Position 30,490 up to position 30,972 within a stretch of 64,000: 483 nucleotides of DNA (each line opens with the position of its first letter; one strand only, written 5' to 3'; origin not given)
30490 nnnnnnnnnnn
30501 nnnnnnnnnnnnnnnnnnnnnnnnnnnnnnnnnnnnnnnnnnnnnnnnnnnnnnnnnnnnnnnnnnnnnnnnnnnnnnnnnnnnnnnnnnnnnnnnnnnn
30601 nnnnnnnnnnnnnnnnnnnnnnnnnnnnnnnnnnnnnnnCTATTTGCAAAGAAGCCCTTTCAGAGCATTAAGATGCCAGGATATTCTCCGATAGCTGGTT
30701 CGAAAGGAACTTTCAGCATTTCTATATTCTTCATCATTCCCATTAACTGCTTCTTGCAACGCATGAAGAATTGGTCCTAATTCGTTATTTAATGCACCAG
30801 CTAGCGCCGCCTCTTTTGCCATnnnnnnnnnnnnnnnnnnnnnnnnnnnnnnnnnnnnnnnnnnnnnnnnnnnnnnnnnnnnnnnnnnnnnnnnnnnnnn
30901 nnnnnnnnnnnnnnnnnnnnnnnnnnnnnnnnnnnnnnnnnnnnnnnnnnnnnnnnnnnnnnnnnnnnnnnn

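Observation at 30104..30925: Tandemly duplicated intergenic module carrying two divergent small genes with conserved termini and a decayed copy of a GT4 promoter/5' end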

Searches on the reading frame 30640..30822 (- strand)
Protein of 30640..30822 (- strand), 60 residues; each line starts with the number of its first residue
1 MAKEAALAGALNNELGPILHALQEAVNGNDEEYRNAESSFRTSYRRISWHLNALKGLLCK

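Call 3: search_protein_families(library=pfam, proteins=[window:30640-30822:-], max_evalue=1)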
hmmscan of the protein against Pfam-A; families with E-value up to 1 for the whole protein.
window:30640-30822:- (60 aa): 0 families

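Call 12: find_encoding_contigs(protein=window:30640-30822:-, flank=6000)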
Protein window:30640-30822:- (60 aa): 3 contigs read that carry it; 2 places shown.
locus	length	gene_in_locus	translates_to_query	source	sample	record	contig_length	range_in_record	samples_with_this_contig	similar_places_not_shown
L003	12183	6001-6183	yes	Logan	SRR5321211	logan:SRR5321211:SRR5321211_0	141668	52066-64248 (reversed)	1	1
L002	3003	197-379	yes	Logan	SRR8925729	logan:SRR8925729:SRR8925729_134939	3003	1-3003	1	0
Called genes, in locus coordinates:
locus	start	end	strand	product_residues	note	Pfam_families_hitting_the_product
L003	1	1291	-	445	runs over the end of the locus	PF01336:tRNA_anti-codon, PF00152:tRNA-synt_2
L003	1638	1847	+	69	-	PF04070:DUF378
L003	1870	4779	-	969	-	PF04932:Wzy_C, PF02366:PMT, PF13231:PMT_2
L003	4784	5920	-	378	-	PF00534:Glycos_transf_1, PF13692:Glyco_trans_1_4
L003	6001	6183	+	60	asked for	-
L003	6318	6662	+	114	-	-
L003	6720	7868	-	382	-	PF13439:Glyco_transf_4, PF13477:Glyco_trans_4_2 (weak), PF13579:Glyco_trans_4_4, PF20706:GT4-conflict (weak), PF00534:Glycos_transf_1, PF13692:Glyco_trans_1_4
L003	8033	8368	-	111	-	-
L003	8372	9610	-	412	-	PF00534:Glycos_transf_1, PF13692:Glyco_trans_1_4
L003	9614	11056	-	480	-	-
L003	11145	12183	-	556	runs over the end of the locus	PF19830:DUF6311 (weak)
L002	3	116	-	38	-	?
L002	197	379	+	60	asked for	-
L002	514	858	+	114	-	-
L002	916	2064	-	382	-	PF13439:Glyco_transf_4, PF13477:Glyco_trans_4_2 (weak), PF13579:Glyco_trans_4_4, PF20706:GT4-conflict (weak), PF00534:Glycos_transf_1, PF13692:Glyco_trans_1_4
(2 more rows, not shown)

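Call 14: find_homologous_proteins(query=window:30640-30822:-, max_evalue=0.01)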
Query window:30640-30822:- (60 aa): 1 proteins with E <= 0.01 among 1 candidates.
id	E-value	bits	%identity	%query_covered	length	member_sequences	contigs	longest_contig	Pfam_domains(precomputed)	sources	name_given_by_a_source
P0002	6.1e-32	125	100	100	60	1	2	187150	-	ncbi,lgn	-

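Call 39: search_protein_families(library=phrogs, proteins=[window:30640-30822:-], max_evalue=1)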
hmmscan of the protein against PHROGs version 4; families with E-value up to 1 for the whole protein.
window:30640-30822:- (60 aa): 2 families
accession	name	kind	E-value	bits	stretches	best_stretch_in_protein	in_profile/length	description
phrog_36226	-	unknown function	0.2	12.6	1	17-36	22-39/58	-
phrog_38465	-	unknown function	0.32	12.3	1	25-55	4-35/55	-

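Call 40: search_protein_families(library=padloc, proteins=[window:30640-30822:-], max_evalue=1)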
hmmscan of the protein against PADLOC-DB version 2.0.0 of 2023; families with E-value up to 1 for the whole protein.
window:30640-30822:- (60 aa): 0 families

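Call 41: search_protein_families(library=ncbifam, proteins=[window:30640-30822:-], max_evalue=1)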
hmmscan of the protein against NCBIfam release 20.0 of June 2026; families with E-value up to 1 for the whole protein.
window:30640-30822:- (60 aa): 1 family
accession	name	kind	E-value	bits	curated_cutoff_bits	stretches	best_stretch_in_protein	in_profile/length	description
NF043026.1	T4SS_AnkK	equivalog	0.043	12.4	650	1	12-58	546-592/623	Dot/Icm T4SS effector AnkK/LegA5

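Call 47: predict_structure(protein=window:30640-30822:-)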
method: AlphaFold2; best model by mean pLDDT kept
length: 60 residues; sequences in the alignment: 1
mean_pLDDT: 93.5   pTM: 0.72
mean pLDDT of the five models: 93.5, 92.2, 92.2, 89.9, 89.3
residues with pLDDT >= 90: 53; 70-90: 5; 50-70: 2; < 50: 0
segments of 3 or more residues with pLDDT < 50: none
pLDDT, mean of each block of 10 residues (from residue 1): 88 95 96 96 96 90
secondary structure, 60 per line:
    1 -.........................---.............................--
elements in order: H2-26 H30-58

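Call 49: fold_search(model_id=the predicted structure, library=pdb)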
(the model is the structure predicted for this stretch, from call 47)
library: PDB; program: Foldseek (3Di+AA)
matches with E <= 10: 78; with E <= 0.001: 0
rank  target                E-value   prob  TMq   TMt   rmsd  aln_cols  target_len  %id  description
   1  4nkg_B                1.3e+00  0.60  0.60  0.56   3.9        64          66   22  Crystal structure of SspH1 LRR domain in complex PKN1 HR1b domain (released 2013-12-11)
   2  4nkg_D                1.6e+00  0.54  0.61  0.57   3.9        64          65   22  Crystal structure of SspH1 LRR domain in complex PKN1 HR1b domain (released 2013-12-11)
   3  6ta5_D                2.1e+00  0.28  0.47  0.12   3.5        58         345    9  OprM-MexA complex from the MexAB-OprM Pseudomonas aeruginosa whole assembly reconstituted in nanodiscs (released 2020-09-16)
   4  3aoh_X                2.6e+00  0.35  0.56  0.27   3.6        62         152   21  RNA polymerase-Gfh1 complex (Crystal type 1) (released 2010-12-08)
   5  6snr                  2.8e+00  0.44  0.61  0.12   2.7        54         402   15  Crystal structure of FemX (released 2020-09-09)
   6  8d06_J                2.8e+00  0.33  0.60  0.55   3.0        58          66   10  Hallucinated C3 protein assembly HALC3_104 (released 2022-09-28)
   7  4j2c_A                2.9e+00  0.20  0.48  0.33   4.0        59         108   22  GARP-SNARE Interaction (released 2013-12-25)
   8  6paj_B                3.1e+00  0.38  0.61  0.22   2.5        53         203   15  Structure of the SrrAB Histidine Kinase DHp-CA domain (released 2020-04-22)
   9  4j2c_C                3.1e+00  0.25  0.53  0.36   3.3        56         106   20  GARP-SNARE Interaction (released 2013-12-25)
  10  1lvf_A                3.1e+00  0.23  0.52  0.35   3.5        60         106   22  syntaxin 6 (released 2002-07-17)
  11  1urf_MODEL_1_A        3.4e+00  0.28  0.58  0.46   3.0        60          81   23  HR1b domain from PRK1 (released 2003-11-06)
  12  3aoi_X                3.4e+00  0.28  0.56  0.27   3.6        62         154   21  RNA polymerase-Gfh1 complex (Crystal type 2) (released 2010-12-08)
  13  5ng5_A                3.4e+00  0.21  0.53  0.13   3.7        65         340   17  multi-drug efflux; membrane transport; RND superfamily; Drug resistance (released 2017-04-19)
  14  2f1m_A                3.6e+00  0.23  0.54  0.19   3.6        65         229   17  Conformational flexibility in the multidrug efflux system protein AcrA (released 2006-03-21)
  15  4abm_A                4.1e+00  0.21  0.55  0.45   3.6        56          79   16  Crystal Structure of CHMP4B hairpin (released 2012-05-09)
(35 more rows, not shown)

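Call 59: find_related_loci(query=window:30640-30822:-, collection=viral_contigs, flank=3000)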
Query window:30640-30822:- (60 aa) in viral_contigs; peptide patterns used: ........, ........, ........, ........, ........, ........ (x = any residue, [..] = any of these).
10 stretches matched a pattern, but none encodes a relative of the query by tblastn (E <= 1e-3).
